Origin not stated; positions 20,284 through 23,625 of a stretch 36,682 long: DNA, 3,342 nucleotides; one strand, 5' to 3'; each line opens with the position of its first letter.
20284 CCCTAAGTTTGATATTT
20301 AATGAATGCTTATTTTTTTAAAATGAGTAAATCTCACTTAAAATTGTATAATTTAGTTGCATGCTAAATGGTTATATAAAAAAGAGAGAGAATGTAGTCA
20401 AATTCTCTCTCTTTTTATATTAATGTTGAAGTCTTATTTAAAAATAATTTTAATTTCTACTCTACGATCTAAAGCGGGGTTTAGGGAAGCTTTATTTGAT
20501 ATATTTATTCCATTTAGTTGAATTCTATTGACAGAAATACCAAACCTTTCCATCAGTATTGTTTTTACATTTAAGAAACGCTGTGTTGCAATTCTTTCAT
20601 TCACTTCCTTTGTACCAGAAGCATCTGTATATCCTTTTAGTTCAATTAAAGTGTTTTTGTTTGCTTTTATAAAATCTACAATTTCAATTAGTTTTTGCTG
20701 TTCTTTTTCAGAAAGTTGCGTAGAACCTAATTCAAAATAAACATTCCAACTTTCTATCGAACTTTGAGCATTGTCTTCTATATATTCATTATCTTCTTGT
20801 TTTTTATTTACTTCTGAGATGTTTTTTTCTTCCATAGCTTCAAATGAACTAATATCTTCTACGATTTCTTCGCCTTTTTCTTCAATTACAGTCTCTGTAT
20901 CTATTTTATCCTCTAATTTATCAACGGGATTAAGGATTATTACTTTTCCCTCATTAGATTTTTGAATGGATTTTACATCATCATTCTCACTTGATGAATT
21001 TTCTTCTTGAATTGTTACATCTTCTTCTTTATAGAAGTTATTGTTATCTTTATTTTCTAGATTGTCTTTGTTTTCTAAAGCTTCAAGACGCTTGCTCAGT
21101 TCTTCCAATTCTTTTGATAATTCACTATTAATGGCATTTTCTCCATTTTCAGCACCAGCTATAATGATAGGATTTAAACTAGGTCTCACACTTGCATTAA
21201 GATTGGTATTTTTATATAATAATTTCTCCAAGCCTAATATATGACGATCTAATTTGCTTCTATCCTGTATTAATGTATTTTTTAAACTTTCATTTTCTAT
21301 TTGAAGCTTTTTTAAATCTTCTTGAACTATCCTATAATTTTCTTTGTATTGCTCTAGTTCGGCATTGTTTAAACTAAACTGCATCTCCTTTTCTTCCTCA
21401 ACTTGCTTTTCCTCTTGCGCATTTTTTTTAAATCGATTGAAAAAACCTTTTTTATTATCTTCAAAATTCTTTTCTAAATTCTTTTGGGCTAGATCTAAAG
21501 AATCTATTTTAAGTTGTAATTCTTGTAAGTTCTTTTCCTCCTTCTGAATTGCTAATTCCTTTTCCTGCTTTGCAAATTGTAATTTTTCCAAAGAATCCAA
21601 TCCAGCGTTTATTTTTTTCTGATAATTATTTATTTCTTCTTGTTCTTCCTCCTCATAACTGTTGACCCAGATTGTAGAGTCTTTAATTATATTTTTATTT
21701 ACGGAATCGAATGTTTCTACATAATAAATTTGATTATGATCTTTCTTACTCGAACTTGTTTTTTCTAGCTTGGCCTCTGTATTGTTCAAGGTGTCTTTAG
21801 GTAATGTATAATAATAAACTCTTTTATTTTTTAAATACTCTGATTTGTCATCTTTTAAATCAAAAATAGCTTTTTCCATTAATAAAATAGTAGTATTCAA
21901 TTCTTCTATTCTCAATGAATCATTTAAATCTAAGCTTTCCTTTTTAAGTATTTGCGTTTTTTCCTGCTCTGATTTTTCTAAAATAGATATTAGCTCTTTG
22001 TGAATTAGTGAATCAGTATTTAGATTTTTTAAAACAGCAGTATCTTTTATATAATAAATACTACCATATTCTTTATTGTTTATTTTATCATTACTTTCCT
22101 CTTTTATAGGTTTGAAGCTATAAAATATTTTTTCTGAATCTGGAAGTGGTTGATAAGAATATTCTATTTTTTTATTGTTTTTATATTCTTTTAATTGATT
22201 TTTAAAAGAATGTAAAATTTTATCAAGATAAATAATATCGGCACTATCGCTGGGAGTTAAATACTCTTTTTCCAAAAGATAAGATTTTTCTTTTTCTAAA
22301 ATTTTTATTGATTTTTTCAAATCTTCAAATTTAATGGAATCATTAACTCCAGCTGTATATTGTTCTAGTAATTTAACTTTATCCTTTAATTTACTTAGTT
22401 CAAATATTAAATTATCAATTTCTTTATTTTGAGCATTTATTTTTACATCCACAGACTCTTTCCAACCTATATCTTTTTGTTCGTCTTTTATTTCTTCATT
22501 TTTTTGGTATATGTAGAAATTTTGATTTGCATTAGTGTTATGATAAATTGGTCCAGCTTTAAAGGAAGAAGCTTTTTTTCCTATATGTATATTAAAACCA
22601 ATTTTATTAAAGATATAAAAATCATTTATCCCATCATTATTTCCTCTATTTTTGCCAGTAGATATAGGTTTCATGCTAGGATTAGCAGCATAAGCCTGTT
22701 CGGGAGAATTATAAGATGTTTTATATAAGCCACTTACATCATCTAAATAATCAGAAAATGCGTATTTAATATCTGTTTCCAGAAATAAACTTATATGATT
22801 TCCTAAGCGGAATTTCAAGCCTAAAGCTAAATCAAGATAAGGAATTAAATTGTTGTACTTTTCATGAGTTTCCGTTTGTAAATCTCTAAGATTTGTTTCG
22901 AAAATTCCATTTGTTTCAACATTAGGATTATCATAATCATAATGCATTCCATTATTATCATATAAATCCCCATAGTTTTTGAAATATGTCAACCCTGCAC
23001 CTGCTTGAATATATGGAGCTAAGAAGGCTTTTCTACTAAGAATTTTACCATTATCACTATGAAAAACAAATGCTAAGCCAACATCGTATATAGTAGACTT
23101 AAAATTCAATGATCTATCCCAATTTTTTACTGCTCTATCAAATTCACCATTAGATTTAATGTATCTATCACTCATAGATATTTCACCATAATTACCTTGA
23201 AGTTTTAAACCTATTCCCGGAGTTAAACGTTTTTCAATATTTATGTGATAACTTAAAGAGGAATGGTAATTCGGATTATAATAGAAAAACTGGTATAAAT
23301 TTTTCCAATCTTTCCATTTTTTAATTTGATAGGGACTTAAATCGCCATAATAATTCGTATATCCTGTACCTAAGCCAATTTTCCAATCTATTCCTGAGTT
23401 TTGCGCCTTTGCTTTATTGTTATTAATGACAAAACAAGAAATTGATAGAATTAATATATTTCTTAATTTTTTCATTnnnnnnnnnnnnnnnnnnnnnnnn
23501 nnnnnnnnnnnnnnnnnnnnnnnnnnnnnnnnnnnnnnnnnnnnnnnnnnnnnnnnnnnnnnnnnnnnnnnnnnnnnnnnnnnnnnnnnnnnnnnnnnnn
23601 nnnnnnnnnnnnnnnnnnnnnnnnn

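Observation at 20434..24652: Uncharacterised two-gene envelope operon: a secreted 391-aa protein coupled to a 1013-aa barrel / coiled-coil / OmpA_C giant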

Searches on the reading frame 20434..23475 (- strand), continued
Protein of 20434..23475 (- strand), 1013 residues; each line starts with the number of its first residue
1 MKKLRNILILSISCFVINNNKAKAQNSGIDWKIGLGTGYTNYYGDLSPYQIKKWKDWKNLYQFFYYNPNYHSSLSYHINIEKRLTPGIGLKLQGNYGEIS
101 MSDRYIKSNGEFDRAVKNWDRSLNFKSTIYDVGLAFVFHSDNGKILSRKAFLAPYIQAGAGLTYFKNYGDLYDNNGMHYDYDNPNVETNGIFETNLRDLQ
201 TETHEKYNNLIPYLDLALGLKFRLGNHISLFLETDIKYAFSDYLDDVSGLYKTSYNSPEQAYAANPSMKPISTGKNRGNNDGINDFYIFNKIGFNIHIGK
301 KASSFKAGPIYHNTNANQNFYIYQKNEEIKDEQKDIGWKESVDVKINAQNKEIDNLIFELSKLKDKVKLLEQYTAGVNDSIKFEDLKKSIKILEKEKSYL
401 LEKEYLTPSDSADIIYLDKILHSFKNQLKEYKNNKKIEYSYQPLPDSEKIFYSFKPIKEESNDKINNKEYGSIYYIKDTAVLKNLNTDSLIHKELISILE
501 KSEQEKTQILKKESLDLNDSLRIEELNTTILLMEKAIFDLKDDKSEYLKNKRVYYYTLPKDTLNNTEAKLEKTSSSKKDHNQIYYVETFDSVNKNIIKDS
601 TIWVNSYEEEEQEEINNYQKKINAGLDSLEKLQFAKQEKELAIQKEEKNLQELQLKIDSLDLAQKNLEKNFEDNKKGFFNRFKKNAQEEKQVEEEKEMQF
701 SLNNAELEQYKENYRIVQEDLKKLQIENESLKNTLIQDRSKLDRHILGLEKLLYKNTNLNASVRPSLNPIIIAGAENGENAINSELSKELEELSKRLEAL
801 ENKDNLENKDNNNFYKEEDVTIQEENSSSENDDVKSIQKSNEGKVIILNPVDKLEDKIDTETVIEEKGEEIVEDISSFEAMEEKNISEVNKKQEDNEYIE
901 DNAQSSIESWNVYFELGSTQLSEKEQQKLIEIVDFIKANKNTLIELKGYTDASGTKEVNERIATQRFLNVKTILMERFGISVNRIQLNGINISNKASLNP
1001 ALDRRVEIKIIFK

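Call 51: predict_structure(alignment_id=A3)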
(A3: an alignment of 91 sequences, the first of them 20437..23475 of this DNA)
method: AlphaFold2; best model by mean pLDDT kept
length: 1013 residues; sequences in the alignment: 91
mean_pLDDT: 72.0   pTM: 0.40
mean pLDDT of the five models: 72.0, 70.8, 69.5, 69.1, 66.7
residues with pLDDT >= 90: 355; 70-90: 300; 50-70: 73; < 50: 285
segments of 3 or more residues with pLDDT < 50: 22-26, 316-350, 438-487, 543-603, 759-784, 804-907
pLDDT, mean of each block of 10 residues (from residue 1): 86 80 54 97 90 85 90 93 95 97 94 92 96 98 93 98 98 96 91 97 95 98 95 97 91 95 94 83 90 92 57 48 37 38 39 72 79 65 85 93 85 88 88 61 34 32 34 31 44 82 92 78 86 79 49 28 30 32 29 38 56 80 84 84 84 84 83 68 53 75 81 87 88 86 84 64 39 34 58 78 51 34 32 33 32 32 30 32 35 33 51 95 96 93 95 90 97 97 95 85 95 86
secondary structure, 60 per line:
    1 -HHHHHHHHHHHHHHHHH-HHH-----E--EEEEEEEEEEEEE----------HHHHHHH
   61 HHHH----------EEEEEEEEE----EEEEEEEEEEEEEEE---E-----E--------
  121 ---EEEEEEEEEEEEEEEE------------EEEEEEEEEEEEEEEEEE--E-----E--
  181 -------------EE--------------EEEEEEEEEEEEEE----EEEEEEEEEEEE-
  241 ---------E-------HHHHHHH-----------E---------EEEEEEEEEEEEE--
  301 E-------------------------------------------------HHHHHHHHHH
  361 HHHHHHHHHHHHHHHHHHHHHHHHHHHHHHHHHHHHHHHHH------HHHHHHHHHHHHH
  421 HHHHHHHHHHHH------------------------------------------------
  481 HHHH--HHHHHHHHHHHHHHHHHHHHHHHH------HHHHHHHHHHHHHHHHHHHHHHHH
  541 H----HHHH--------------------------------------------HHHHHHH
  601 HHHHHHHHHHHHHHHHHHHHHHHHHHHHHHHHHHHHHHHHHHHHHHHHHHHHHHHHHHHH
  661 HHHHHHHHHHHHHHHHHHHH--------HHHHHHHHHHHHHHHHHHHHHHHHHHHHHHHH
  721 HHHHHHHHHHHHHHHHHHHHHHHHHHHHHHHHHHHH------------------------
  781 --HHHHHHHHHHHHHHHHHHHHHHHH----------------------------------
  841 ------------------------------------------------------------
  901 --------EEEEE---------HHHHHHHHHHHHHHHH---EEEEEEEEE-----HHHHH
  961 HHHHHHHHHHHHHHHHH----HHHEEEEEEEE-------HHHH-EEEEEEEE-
elements in order (helices of 4 or more, strands of 3 or more residues): H2-18 E31-43 H54-64 E75-83 E88-102 E124-139 E152-169 E210-223 E228-239 H258-264 E286-298 H351-401 H408-432 H481-484 H487-510 H517-541 H546-549 H594-680 H689-756 H783-806 E909-913 H923-938 E942-950 H956-977 E985-992 H1000-1003 E1005-1012
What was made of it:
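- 22582..23385 (-): Gene B N-terminal 8-stranded outer-membrane barrel (residues 31-298) of the PorG/DUF6089 lineage, with four long, conserved, Asp-rich outer loops. AF2 pLDDT above 90 (call 51).
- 20752..22581 (-): Gene B spacer (residues 299-908): seven helices interleaved with low-confidence segments. AF2 (call 51).
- On OmpA_C / OmpA family (PF00691): AF2 pLDDT above 90 for residues 909-1012 (call 51).
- On Classical OmpA (barrel + short hinge + OmpA_C): Eight strands at residues 31-298 (call 51). The spacer is about 600 aa (call 51).
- On T9SS PorG (NF052316): Call 51.
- On OmpM/SlpA-type tether: The helices are interrupted by segments with pLDDT below 50 (call 51).
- B's architecture: AF2 model (call 51). 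They are modelled at pLDDT above 90 (call 51).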

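Call 54: fold_search(model_id=the predicted structure, library=pdb)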
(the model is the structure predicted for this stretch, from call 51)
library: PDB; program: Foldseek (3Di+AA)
matches with E <= 10: 867; with E <= 0.001: 88
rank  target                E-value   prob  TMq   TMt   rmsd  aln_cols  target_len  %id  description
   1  9a2m_MODEL_1_A        5.9e-08  1.00  0.14  0.38  14.8       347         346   13  Model of E. coli OmpA by in-cell photo-crosslinking MS and deep learning (released 2023-02-24)
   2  9fzd_A                5.9e-07  1.00  0.14  0.71   5.9       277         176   10  Structure of OmpA-long in complex with nanobody Nb39 (released 2024-07-17)
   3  5u1h_A                6.2e-07  1.00  0.10  0.74   2.3       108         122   22  Crystal structure of the C-terminal peptidoglycan binding domain of OprF (PA1777) from Pseudomonas aeruginosa (released 2017-01-11)
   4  3td3_D                7.7e-07  1.00  0.10  0.76   2.1       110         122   20  Crystal structure of OmpA-like domain from Acinetobacter baumannii in complex with glycine (released 2011-10-26)
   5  5u1h_C                7.7e-07  1.00  0.10  0.73   2.6       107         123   23  Crystal structure of the C-terminal peptidoglycan binding domain of OprF (PA1777) from Pseudomonas aeruginosa (released 2017-01-11)
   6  3td3_H                1.0e-06  1.00  0.10  0.78   2.1       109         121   21  Crystal structure of OmpA-like domain from Acinetobacter baumannii in complex with glycine (released 2011-10-26)
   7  3td4_B                1.1e-06  1.00  0.10  0.76   2.0       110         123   20  Crystal structure of OmpA-like domain from Acinetobacter baumannii in complex with diaminopimelate (released 2011-10-26)
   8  3td5_A                1.4e-06  1.00  0.10  0.79   2.1       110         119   20  Crystal structure of OmpA-like domain from Acinetobacter baumannii in complex with L-Ala-gamma-D-Glu-m-DAP-D-Ala-D-Ala (released 2011-10-26)
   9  3td3_A                1.7e-06  1.00  0.10  0.76   2.4       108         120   20  Crystal structure of OmpA-like domain from Acinetobacter baumannii in complex with glycine (released 2011-10-26)
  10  6top_A                4.2e-06  1.00  0.09  0.58   4.1       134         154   18  Structure of the PorE C-terminal domain, a protein of T9SS from Porphyromonas gingivalis (released 2020-06-17)
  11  9uu2                  5.8e-06  1.00  0.10  0.88   1.8       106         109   25  Outer membrane protein OmpA-c-like domain (released 2025-10-01)
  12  6top_B                6.4e-06  1.00  0.09  0.58   4.6       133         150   18  Structure of the PorE C-terminal domain, a protein of T9SS from Porphyromonas gingivalis (released 2020-06-17)
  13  4g4w                  6.8e-06  1.00  0.09  0.80   2.3       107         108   29  Crystal structure of peptidoglycan-associated lipoprotein from Acinetobacter baumannii (released 2013-07-24)
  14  9nh2_A                9.4e-06  1.00  0.14  0.57   9.1       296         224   11  In situ cryo-EM structure of porin III of the Legionella Dot/Icm T4SS machine (released 2025-09-17)
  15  5m38_A                1.5e-05  1.00  0.10  0.75   2.8       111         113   22  Structure of the TagL peptidoglycan binding domain from EAEC T6SS (released 2018-02-21)
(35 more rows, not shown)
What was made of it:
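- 22582..23385 (-): Foldseek target TM-scores of about 0.7 to the OmpA-long barrel and NspA (call 54).
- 20437..20751 (-): Gene B OmpA_C peptidoglycan-binding domain (residues 909-1013). D951 and R966 align to the Asp271/Arg286 pair of Acinetobacter baumannii OmpA. Foldseek TM-scores 0.73-0.88 (call 54).
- On OmpA_C / OmpA family (PF00691): Foldseek TM-scores 0.73-0.88 to OprF, A. baumannii OmpA and Pal (call 54).
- On Classical OmpA (barrel + short hinge + OmpA_C): Foldseek hits to the OmpA barrel, NspA and Ail (call 54).
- Closest known: PorE / CHU_0125. Same: The solved PorE C-terminal domain is a structural match to B's OmpA_C (call 54).
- Closest known: Bacteroidota major OmpA. Same: The Capnocytophaga OmpA_C structures match B's C-terminal domain (call 54).
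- The top Foldseek hit is a full-length E. coli OmpA model, 9a2m, at E 5.9e-8, followed by barrel and OmpA_C hits (call 54). The B model's OmpA_C domain also matches the solved PorE C-terminal domain, 6top (call 54).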

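Call 68: find_encoding_contigs(protein=P0131, flank=5000, max_places=1)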
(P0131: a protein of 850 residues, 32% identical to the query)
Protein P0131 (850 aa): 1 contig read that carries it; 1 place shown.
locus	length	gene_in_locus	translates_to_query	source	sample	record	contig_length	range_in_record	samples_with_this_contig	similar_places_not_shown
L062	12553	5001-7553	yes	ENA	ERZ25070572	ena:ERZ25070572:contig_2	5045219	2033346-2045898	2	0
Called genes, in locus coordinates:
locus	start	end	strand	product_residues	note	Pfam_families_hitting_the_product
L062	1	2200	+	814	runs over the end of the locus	PF13432:TPR_16 (faint), PF07676:PD40 (faint), PF00691:OmpA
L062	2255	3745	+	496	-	PF26696:PTL_trimer, PF13884:Peptidase_S74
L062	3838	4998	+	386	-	-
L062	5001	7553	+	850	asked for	PF13505:OMP_b-brl (faint), PF19573:DUF6089 (faint), PF00691:OmpA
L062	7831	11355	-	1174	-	PF16116:DUF4832, PF03422:CBM_6, PF16990:CBM_35 (faint), PF18099:CBM_35_2, PF02368:Big_2, PF16841:CBM60, PF18962:Por_Secre_tail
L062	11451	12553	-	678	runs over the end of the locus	PF13229:Beta_helix (faint), PF16841:CBM60, PF18962:Por_Secre_tail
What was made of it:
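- In one locus (L062) a PorE-like gene lies two genes upstream and T9SS cargo genes lie downstream (call 68).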

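Call 69: find_encoding_contigs(protein=P0071, flank=5000, max_places=1)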
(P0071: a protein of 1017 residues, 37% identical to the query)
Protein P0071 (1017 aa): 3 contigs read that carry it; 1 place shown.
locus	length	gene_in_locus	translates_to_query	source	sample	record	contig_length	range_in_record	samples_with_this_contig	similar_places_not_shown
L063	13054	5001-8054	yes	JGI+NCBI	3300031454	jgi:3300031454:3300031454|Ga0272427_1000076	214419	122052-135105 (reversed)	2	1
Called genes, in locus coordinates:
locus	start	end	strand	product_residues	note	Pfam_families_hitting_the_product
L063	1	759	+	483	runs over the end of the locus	-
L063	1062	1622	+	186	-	PF00027:cNMP_binding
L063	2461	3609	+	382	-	PF02397:Bac_transf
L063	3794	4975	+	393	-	-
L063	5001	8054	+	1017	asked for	PF00691:OmpA (weak)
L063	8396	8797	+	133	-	-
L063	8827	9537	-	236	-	PF01988:VIT1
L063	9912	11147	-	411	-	PF00202:Aminotran_3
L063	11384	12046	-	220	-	PF01370:Epimerase, PF05368:NmrA (weak), PF13460:NAD_binding_10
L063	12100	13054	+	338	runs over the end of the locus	PF01565:FAD_binding_4, PF02873:MurB_C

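Call 70: find_encoding_contigs(protein=P0138, flank=5000, max_places=1)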
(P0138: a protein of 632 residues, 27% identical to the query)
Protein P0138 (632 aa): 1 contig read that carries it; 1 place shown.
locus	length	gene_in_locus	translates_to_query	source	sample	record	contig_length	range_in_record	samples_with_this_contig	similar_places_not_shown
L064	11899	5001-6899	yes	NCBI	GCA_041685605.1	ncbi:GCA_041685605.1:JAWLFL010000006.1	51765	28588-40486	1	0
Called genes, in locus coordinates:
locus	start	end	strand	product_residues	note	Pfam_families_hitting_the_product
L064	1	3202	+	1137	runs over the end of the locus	PF11838:ERAP1_C (faint), PF13646:HEAT_2, PF06439:3keto-disac_hyd, PF20407:DUF1583_N (faint), PF06439:3keto-disac_hyd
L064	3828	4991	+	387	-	-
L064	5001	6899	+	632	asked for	PF00691:OmpA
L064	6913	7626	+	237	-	PF02146:SIR2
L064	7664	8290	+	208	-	-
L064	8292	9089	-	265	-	-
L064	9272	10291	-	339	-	PF00248:Aldo_ket_red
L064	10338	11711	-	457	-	PF00929:RNase_T, PF01541:GIY-YIG (weak), PF27096:UvrC_M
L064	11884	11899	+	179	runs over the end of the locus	PF12867:DinB_2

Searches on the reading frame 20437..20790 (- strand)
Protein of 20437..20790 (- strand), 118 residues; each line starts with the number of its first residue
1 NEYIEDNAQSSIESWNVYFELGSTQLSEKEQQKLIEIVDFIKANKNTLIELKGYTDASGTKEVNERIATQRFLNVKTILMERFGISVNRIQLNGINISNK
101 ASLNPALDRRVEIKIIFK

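Call 73: search_solved_structures(query=window:20437-20790:-, max_evalue=0.00001, show_alignments=3)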
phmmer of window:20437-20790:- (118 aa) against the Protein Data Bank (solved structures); distinct sequences matched with E-value up to 0.00001: 7.
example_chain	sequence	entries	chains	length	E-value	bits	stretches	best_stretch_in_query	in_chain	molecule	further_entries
4g4v_A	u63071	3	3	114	2e-08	37.7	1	16-109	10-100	Peptidoglycan-associated lipoprotein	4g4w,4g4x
5u1h_A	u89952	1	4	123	2.5e-07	34.2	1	16-113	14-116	Outer membrane porin F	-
3td3_A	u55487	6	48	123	6.1e-07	33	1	16-110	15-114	Outer membrane protein omp38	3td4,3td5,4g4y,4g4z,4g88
5wtp_A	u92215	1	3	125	3.2e-06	30.6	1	15-116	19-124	OmpA family protein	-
9uu2_A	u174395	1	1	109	3.5e-06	30.5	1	14-94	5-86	Major outer membrane protein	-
2k1s_A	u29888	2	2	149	5.2e-06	30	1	16-113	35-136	Inner membrane lipoprotein yiaD | Probable lipoprotein YiaD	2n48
9v99_A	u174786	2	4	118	8.4e-06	29.3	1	18-112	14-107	Outer membrane beta-barrel domain-containing protein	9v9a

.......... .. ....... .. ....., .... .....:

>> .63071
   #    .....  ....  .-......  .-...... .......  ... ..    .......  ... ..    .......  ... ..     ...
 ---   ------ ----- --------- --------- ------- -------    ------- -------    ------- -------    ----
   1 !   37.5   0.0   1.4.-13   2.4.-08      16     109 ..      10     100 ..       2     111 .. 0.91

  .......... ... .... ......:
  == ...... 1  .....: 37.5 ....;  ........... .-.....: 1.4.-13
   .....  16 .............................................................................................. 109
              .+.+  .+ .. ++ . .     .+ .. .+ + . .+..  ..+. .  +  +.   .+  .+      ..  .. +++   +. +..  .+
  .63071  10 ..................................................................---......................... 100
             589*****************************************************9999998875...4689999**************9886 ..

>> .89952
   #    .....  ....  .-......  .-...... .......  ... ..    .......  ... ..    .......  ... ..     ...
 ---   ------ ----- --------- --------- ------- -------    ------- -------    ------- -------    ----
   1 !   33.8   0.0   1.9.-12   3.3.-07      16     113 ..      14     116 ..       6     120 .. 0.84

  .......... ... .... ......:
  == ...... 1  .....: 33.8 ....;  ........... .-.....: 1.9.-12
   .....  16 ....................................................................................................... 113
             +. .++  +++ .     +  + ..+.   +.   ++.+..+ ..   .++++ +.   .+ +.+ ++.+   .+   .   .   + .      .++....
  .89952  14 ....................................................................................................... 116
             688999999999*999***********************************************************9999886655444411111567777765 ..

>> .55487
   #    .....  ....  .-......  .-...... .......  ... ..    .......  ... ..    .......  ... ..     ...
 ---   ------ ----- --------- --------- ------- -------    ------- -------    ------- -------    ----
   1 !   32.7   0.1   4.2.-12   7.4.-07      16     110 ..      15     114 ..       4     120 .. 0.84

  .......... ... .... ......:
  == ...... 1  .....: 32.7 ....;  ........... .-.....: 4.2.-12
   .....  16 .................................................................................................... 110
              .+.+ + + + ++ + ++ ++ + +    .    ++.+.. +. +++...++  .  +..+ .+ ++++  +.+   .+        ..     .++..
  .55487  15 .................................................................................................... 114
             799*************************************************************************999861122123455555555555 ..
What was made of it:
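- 20437..20751 (-): Alignment to 3td3 (call 73).
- On OmpA_C / OmpA family (PF00691): D951 and R966 align to them (call 73).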
